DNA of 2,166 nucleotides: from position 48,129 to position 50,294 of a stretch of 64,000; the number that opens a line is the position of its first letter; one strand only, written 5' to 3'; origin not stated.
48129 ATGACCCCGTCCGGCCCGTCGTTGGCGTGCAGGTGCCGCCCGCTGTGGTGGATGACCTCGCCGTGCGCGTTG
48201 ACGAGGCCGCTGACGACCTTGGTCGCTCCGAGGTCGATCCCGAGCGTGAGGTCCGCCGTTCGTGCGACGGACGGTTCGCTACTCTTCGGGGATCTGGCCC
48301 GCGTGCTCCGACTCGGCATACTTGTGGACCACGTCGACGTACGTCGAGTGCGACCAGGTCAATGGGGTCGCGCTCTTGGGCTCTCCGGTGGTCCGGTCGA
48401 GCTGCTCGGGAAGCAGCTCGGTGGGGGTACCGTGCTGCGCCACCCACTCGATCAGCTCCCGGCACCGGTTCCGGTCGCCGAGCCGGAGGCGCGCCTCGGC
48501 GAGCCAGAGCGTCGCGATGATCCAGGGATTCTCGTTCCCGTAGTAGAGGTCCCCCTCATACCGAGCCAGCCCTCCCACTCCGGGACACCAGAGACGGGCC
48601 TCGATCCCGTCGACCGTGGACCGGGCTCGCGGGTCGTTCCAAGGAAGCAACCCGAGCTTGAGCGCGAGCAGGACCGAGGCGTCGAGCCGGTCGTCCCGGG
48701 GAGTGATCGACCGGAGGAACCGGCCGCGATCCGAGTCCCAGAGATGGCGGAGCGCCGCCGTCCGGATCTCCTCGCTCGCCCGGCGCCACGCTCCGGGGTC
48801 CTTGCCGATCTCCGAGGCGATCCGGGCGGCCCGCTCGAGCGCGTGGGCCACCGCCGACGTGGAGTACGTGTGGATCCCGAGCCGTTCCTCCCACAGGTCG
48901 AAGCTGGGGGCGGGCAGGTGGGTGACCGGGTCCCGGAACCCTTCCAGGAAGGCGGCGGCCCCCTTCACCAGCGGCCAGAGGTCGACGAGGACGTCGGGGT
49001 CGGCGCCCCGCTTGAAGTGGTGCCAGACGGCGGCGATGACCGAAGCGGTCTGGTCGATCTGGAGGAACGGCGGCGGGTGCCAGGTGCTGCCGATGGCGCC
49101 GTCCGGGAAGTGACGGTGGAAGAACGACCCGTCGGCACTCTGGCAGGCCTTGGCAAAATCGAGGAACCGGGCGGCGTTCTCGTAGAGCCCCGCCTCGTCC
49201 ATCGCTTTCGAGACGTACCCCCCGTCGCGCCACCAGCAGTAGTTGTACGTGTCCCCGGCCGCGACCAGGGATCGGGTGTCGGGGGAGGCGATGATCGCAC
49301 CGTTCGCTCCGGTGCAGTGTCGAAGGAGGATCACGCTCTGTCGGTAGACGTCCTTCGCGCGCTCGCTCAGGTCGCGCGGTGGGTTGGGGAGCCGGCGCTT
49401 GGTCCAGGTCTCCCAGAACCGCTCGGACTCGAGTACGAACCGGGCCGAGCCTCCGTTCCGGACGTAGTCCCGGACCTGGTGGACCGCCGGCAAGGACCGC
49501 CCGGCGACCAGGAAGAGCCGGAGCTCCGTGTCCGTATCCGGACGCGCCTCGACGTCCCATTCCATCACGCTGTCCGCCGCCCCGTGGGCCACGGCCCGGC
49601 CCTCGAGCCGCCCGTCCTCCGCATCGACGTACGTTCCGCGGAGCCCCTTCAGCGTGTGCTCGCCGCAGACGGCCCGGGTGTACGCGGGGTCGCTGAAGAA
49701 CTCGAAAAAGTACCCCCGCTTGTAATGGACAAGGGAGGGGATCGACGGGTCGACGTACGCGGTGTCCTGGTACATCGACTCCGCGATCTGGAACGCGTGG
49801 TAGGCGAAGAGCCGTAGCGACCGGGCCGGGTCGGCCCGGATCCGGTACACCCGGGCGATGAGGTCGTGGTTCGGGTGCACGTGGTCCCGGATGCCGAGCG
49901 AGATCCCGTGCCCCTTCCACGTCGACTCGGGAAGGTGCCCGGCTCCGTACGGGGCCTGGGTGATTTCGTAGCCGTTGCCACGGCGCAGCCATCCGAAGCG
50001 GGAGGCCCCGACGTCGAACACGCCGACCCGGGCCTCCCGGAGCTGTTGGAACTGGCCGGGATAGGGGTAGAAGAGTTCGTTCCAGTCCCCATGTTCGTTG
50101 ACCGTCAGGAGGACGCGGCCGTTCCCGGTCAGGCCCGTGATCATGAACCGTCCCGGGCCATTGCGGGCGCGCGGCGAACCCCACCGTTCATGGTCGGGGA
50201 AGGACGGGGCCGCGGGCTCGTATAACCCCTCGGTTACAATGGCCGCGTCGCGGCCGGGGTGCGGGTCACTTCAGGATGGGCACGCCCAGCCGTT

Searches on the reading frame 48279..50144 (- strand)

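Call 12: search_protein_families(library=pfam, proteins=[window:48279-50144:-], max_evalue=0.001)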
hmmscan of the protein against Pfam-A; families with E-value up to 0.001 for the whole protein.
window:48279-50144:- (621 aa): 2 families
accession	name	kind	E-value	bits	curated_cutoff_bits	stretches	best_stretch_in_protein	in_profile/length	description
PF00723.27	Glyco_hydro_15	-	8.7e-34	117.6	22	3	361-553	122-330/427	Glycosyl hydrolases family 15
PF22422.2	MGH1-like_GH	-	0.0002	21.5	27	1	429-484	176-233/356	Mannosylglycerate hydrolase MGH1-like glycoside hydrolase domain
